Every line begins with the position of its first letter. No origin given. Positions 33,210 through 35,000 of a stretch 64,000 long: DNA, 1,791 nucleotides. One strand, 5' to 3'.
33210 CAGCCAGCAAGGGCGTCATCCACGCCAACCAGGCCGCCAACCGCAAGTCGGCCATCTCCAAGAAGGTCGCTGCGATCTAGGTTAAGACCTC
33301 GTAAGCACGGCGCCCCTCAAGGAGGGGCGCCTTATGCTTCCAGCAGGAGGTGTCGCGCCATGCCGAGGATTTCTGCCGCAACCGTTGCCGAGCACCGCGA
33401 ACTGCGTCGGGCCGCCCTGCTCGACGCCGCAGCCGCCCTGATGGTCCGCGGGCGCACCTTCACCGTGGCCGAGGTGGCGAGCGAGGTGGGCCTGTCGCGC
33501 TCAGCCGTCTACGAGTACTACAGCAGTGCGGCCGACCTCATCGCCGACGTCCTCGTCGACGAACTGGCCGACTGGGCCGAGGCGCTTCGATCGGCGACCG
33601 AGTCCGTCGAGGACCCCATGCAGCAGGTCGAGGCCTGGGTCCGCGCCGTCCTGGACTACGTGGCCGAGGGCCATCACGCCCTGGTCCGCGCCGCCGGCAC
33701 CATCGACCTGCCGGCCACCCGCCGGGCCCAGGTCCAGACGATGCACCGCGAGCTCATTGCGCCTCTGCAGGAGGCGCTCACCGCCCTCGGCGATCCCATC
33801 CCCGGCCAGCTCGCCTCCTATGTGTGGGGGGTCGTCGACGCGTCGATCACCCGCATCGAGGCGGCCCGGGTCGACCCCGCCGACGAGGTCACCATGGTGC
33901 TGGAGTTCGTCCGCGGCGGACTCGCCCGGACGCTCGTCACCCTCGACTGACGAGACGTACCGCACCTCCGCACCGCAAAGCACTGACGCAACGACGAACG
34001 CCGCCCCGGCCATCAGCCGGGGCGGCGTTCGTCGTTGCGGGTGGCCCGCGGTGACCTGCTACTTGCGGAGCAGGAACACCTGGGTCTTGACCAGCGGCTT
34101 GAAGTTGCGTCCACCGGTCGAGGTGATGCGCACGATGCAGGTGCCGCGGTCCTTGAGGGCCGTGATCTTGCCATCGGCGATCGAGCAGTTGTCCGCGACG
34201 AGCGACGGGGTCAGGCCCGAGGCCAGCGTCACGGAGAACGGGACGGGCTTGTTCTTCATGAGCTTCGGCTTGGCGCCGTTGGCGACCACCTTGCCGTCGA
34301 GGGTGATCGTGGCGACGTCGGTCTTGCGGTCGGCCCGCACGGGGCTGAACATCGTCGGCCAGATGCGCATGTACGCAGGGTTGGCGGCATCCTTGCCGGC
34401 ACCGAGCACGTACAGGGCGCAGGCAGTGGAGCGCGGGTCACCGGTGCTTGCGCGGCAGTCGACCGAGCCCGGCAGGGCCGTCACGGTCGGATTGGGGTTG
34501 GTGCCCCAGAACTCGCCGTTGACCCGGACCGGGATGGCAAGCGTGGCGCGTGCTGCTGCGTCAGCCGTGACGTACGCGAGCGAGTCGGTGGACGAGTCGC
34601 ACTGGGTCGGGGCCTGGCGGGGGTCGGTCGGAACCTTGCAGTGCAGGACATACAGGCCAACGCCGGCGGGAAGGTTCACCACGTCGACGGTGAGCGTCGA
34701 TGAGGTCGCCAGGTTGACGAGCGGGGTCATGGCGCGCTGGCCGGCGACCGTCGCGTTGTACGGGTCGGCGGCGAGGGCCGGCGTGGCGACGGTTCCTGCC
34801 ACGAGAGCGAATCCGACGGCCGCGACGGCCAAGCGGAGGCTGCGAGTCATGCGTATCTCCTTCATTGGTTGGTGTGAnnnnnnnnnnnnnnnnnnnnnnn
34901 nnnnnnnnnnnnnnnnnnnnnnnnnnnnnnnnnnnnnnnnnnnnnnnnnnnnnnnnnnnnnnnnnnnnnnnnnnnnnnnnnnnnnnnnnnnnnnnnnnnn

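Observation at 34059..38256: Two secreted disulfide-rich Ig-like proteins divergently paired with hmuTUV: candidate non-HtaA, non-NEAT heme or metallophore capture proteins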

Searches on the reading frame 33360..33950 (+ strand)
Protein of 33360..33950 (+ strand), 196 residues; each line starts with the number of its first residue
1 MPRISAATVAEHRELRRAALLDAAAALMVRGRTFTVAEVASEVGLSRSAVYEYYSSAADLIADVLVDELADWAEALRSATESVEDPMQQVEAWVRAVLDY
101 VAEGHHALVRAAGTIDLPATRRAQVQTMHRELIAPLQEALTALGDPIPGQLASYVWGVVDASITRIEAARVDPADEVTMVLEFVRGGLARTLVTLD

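Call 4: search_protein_families(library=pfam, proteins=[window:33360-33950:+], max_evalue=1)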
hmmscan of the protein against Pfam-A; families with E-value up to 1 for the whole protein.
window:33360-33950:+ (196 aa): 12 families
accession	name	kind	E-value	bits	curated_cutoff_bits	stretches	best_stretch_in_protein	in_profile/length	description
PF00440.29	TetR_N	-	4.4e-06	26.8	24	1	20-63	1-46/47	Bacterial regulatory proteins, tetR family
PF09339.16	HTH_IclR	-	0.0071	16.5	22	1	27-53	12-38/52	IclR helix-turn-helix domain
PF13551.12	HTH_29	-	0.038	14.5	28.1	1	16-53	1-32/64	Winged helix-turn helix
PF13542.12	HTH_Tnp_ISL3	-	0.053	13.4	27.4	1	20-50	15-43/51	Helix-turn-helix domain of transposase family ISL3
PF13404.12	HTH_AsnC-type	-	0.054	13.8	27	1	35-51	19-35/42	AsnC-type helix-turn-helix domain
PF01978.25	TrmB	-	0.06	13.6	25.6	1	29-53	18-42/68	Sugar-specific transcriptional regulator TrmB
PF13384.12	HTH_23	-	0.096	13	24.6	1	12-52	2-36/50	Homeodomain-like domain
PF13518.12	HTH_28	-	0.14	12.7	25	1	30-52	11-31/52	Helix-turn-helix domain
PF04967.18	HTH_10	-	0.15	12.4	23.1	1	32-57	22-47/53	HTH DNA binding domain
PF13012.11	MitMem_reg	-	0.17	12.2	26.6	1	66-112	20-66/113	Maintenance of mitochondrial structure and function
PF12728.13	HTH_17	-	0.19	12.5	27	1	34-53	2-21/51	Helix-turn-helix domain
PF13560.12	HTH_31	-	0.24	12.2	27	0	13-61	7-42/64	Helix-turn-helix domain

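Call 5: search_protein_families(library=ncbifam, proteins=[window:33360-33950:+], max_evalue=1)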
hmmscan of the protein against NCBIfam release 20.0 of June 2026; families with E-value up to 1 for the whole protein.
window:33360-33950:+ (196 aa): 17 families
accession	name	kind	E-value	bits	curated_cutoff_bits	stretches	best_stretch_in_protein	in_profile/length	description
NF053731.1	TransRegFasRMycb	equivalog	9.2e-09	35.4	330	1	13-105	9-103/199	HTH-type transcriptional activator FasR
NF050111.1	TransRegSACE7040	equivalog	2.8e-08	33.9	250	1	16-134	2-123/186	SACE_7040 family transcriptional regulator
TIGR03384.1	betaine_BetI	equivalog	4.5e-07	29.7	201.3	1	13-99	6-94/189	choline-binding transcriptional repressor BetI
TIGR03613.1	RutR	equivalog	8.4e-07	29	368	1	14-100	7-94/202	pyrimidine utilization regulatory protein R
NF001978.0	PRK00767.1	equivalog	5.1e-06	26.4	118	1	12-99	6-96/197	transcriptional regulator BetI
NF041196.1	ScbR_bind_reg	equivalog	2.8e-05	24.4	150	1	17-141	8-133/191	ScbR family autoregulator-binding transcription factor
NF007015.0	PRK09480.1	equivalog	0.00012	21.7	120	1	11-100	6-97/197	nucleoid occlusion factor SlmA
NF011572.0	PRK14996.1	equivalog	0.0019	18.1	144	1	12-74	5-69/192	TetR family transcriptional regulator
NF007430.0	PRK09975.1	equivalog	0.0033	16.6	274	1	17-103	13-102/220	acrEF/envCD operon transcriptional regulator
TIGR03968.1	mycofact_TetR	equivalog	0.0045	16.6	224.9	1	33-99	29-91/190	mycofactocin system transcriptional regulator MftR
NF003361.0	PRK04435.1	equivalog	0.0059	16.4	131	1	25-54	27-56/148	ACT domain-containing protein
TIGR03879.1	near_KaiC_dom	domain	0.0061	17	65.1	1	19-70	20-72/91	probable regulatory domain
NF053878.1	FATransRegFadRBac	equivalog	0.017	14.9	200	1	34-106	24-96/190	fatty acid metabolism transcriptional regulator FadR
NF011584.0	PRK15008.1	equivalog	0.026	14.4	230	1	9-99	17-103/212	HTH-type transcriptional regulator RutR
NF033546.1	transpos_IS21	equivalog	0.063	12.8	160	1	31-104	6-74/294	IS21 family transposase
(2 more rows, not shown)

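Call 70: search_solved_structures(query=window:33360-33950:+, max_evalue=0.01)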
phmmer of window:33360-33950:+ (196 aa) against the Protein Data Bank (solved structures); distinct sequences matched with E-value up to 0.01: 25.
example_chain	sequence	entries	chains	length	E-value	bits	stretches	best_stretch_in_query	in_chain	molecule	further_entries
2g7s_A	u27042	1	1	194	8e-06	29.3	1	19-119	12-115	transcriptional regulator, TetR family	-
1rkt_A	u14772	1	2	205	1.1e-05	28.8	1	8-107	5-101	protein yfiR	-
4w1u_A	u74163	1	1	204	1.2e-05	28.8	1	10-109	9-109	HTH-type transcriptional repressor KstR2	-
4w97_A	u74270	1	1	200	1.3e-05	28.6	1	13-109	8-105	HTH-type transcriptional repressor KstR2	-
3ccy_A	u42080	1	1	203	5.9e-05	26.4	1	10-144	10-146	Putative TetR-family transcriptional regulator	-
2hyt_A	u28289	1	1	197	6.2e-05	26.4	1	8-159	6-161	TetR-family transcriptional regulator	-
2xdn_A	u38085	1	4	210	9.7e-05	25.7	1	12-87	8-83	HTH-TYPE TRANSCRIPTIONAL REGULATOR TTGR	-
7k1a_A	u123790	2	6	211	0.00031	24.1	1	11-87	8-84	HTH-type transcriptional regulator TtgR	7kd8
3kkd_A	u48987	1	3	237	0.00037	23.9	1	12-93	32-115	transcriptional regulator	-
2v57_A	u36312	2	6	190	0.00037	23.8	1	12-97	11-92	TETR FAMILY TRANSCRIPTIONAL REPRESSOR LFRR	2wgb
8v90_A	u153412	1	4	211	0.00038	23.8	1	11-95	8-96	HTH-type transcriptional regulator TtgR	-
2uxh_A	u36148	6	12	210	0.00042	23.7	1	12-87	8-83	HTH-TYPE TRANSCRIPTIONAL REGULATOR TTGR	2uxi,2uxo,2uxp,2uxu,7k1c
6o6n_A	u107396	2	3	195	0.00043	23.6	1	13-188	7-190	TetR family transcriptional regulator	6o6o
6o6p_A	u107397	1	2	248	0.00049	23.5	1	13-190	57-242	TetR family transcriptional regulator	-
6srn_A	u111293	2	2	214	0.0007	23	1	16-95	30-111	TetR family transcriptional regulator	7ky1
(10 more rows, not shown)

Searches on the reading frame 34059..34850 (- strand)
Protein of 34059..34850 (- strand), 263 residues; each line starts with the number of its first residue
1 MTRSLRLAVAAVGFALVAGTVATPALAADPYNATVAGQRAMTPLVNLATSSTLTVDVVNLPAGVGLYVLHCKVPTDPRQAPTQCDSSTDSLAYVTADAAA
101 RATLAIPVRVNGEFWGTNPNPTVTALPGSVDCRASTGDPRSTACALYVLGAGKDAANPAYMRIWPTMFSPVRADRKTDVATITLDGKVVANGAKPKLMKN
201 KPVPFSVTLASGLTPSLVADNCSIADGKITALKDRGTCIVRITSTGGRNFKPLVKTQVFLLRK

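Call 4: search_protein_families(library=pfam, proteins=[window:34059-34850:-], max_evalue=1)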
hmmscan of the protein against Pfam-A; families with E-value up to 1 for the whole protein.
window:34059-34850:- (263 aa): 1 family
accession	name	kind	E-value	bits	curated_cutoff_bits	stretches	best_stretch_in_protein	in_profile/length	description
PF00960.24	Neocarzinostat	-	0.0083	16.6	25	1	42-137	4-89/110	Neocarzinostatin family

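Call 5: search_protein_families(library=ncbifam, proteins=[window:34059-34850:-], max_evalue=1)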
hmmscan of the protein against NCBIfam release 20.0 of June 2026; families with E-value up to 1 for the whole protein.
window:34059-34850:- (263 aa): 1 family
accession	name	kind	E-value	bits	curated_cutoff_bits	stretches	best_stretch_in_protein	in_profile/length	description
NF040680.1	chromo_anti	equivalog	3.2e-07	30.3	86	1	9-135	3-112/133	enediyne antibiotic chromoprotein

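Call 7: search_solved_structures(query=window:34059-34850:-, max_evalue=10, show_alignments=3)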
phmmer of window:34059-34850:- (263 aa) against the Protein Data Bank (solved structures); distinct sequences matched with E-value up to 10: 1.
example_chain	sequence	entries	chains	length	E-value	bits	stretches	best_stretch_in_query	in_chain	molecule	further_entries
2mcm_A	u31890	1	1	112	0.017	17.9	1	40-139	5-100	MACROMOMYCIN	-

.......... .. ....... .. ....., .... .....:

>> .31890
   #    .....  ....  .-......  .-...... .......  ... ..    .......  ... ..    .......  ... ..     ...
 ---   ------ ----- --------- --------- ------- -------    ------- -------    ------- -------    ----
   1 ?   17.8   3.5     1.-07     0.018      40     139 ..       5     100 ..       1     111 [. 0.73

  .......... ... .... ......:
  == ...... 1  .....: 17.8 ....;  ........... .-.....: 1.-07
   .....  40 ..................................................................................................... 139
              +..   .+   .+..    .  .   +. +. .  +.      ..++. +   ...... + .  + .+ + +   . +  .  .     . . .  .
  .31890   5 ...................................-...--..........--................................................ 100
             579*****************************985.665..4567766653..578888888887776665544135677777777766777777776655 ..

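Call 9: find_homologous_proteins(query=window:34059-34850:-, max_evalue=0.001)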
Query window:34059-34850:- (263 aa): 155 proteins with E <= 0.001 among 8000 candidates; the best 120 are listed.
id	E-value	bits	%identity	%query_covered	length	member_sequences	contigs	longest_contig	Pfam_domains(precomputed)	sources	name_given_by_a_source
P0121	7.7e-166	568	100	100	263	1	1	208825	-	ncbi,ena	-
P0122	3.6e-131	454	80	100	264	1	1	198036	-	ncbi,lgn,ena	-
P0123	3.5e-125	435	78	100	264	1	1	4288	-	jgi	jgi:hypothetical protein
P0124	1.5e-119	416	74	100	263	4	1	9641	-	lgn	-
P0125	6.0e-112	391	72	100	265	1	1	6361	-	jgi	jgi:hypothetical protein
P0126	1.2e-109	384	69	100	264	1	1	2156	-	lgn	-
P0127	5.3e-108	378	68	100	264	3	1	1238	-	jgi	jgi:hypothetical protein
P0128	2.2e-107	376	70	89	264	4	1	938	-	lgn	-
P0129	9.7e-107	374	68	99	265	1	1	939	-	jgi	jgi:hypothetical protein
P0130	2.1e-106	373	68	99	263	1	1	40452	-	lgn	-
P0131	4.2e-106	372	70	99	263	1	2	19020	-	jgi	jgi:hypothetical protein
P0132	4.3e-106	372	71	90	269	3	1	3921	PF00960.26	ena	-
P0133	6.9e-106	371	67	99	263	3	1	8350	-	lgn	-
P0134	1.3e-105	371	67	100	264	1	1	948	-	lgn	-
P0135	1.6e-105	370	67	100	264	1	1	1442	-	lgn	-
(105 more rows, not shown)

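Call 28: predict_structure(alignment_id=A2)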
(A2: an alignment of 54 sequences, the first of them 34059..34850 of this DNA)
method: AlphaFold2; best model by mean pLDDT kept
length: 263 residues; sequences in the alignment: 54
mean_pLDDT: 86.8   pTM: 0.77
mean pLDDT of the five models: 86.8, 86.6, 85.9, 84.9, 84.6
residues with pLDDT >= 90: 184; 70-90: 42; 50-70: 11; < 50: 26
segments of 3 or more residues with pLDDT < 50: 1-26
pLDDT, mean of each block of 10 residues (from residue 1): 44 47 56 94 93 96 94 87 91 93 96 89 71 80 91 85 94 93 97 95 97 92 96 96 91 95 92
secondary structure, 60 per line:
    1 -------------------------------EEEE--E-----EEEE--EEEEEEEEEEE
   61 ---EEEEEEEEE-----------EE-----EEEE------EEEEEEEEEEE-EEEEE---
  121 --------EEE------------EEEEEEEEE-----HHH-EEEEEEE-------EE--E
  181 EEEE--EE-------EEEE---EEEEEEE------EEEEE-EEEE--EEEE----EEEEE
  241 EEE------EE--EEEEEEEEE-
elements in order: E32-35 E44-47 E50-60 E64-72 E91-94 E101-111 E113-117 E129-131 E144-152 E162-168 E180-184 E196-199 E203-209 E216-220 E222-225 E228-231 E236-243 E254-262

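Call 31: fold_search(model_id=the predicted structure, library=pdb)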
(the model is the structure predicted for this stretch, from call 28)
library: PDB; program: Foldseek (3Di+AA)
matches with E <= 10: 1882; with E <= 0.001: 18
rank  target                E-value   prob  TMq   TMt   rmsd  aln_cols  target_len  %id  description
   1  8cs9_X                3.5e-05  1.00  0.26  0.12  17.5       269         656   11  Composite reconstruction of Class 1 of the erythrocyte ankyrin-1 complex (released 2022-07-20)
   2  1j48_A                5.6e-05  1.00  0.29  0.62   3.9       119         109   21  Crystal Structure of Apo-C1027 (released 2003-06-03)
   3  9e99_J                6.8e-05  0.99  0.19  0.19  12.0       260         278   12  Cryo-EM reconstruction of Escherichia phage N4 capsid (released 2025-02-19)
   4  2mcm                  7.6e-05  1.00  0.35  0.74   3.9       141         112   20  MACROMOMYCIN (released 1993-01-15)
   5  2cbq_C                1.9e-04  1.00  0.29  0.58   4.3       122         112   23  Crystal structure of the neocarzinostatin 1Tes15 mutant bound to testosterone hemisuccinate. (released 2006-03-22)
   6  2cbo                  2.0e-04  1.00  0.29  0.59   4.2       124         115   22  Crystal structure of the neocarzinostatin 3Tes24 mutant bound to testosterone hemisuccinate. (released 2006-03-22)
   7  1nco_A                2.0e-04  1.00  0.29  0.57   4.2       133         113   20  STRUCTURE OF THE ANTITUMOR PROTEIN-CHROMOPHORE COMPLEX NEOCARZINOSTATIN (released 1993-10-31)
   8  2cbq_A                2.2e-04  1.00  0.28  0.58   4.2       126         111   22  Crystal structure of the neocarzinostatin 1Tes15 mutant bound to testosterone hemisuccinate. (released 2006-03-22)
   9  9e99_K                2.3e-04  0.99  0.21  0.20  14.7       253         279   12  Cryo-EM reconstruction of Escherichia phage N4 capsid (released 2025-02-19)
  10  1hzk_MODEL_1_A        2.4e-04  1.00  0.34  0.72   4.1       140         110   20  SOLUTION STRUCTURES OF C-1027 APOPROTEIN AND ITS COMPLEX WITH THE AROMATIZED CHROMOPHORE (released 2001-05-23)
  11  2cbt_A                3.0e-04  1.00  0.28  0.56   4.5       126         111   20  Crystal structure of the neocarzinostatin 4Tes1 mutant bound testosterone hemisuccinate. (released 2006-03-22)
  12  2cbq_B                3.7e-04  1.00  0.33  0.67   4.3       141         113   23  Crystal structure of the neocarzinostatin 1Tes15 mutant bound to testosterone hemisuccinate. (released 2006-03-22)
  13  1kv3_A                4.7e-04  1.00  0.26  0.12  16.0       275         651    8  HUMAN TISSUE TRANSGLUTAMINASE IN GDP BOUND FORM (released 2002-03-13)
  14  2cbm                  5.8e-04  1.00  0.28  0.58   4.2       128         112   20  Crystal structure of the apo-form of a neocarzinostatin mutant evolved to bind testosterone. (released 2006-03-22)
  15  4jw3_A                6.4e-04  1.00  0.30  0.62   4.1       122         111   23  Selection of specific protein binders for pre-defined targets from an optimized library of artificial helicoidal repea (released 2013-09-25)
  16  1akp_MODEL_1_A        7.1e-04  1.00  0.33  0.65   4.7       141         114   18  SEQUENTIAL 1H,13C AND 15N NMR ASSIGNMENTS AND SOLUTION CONFORMATION OF APOKEDARCIDIN (released 1994-08-31)
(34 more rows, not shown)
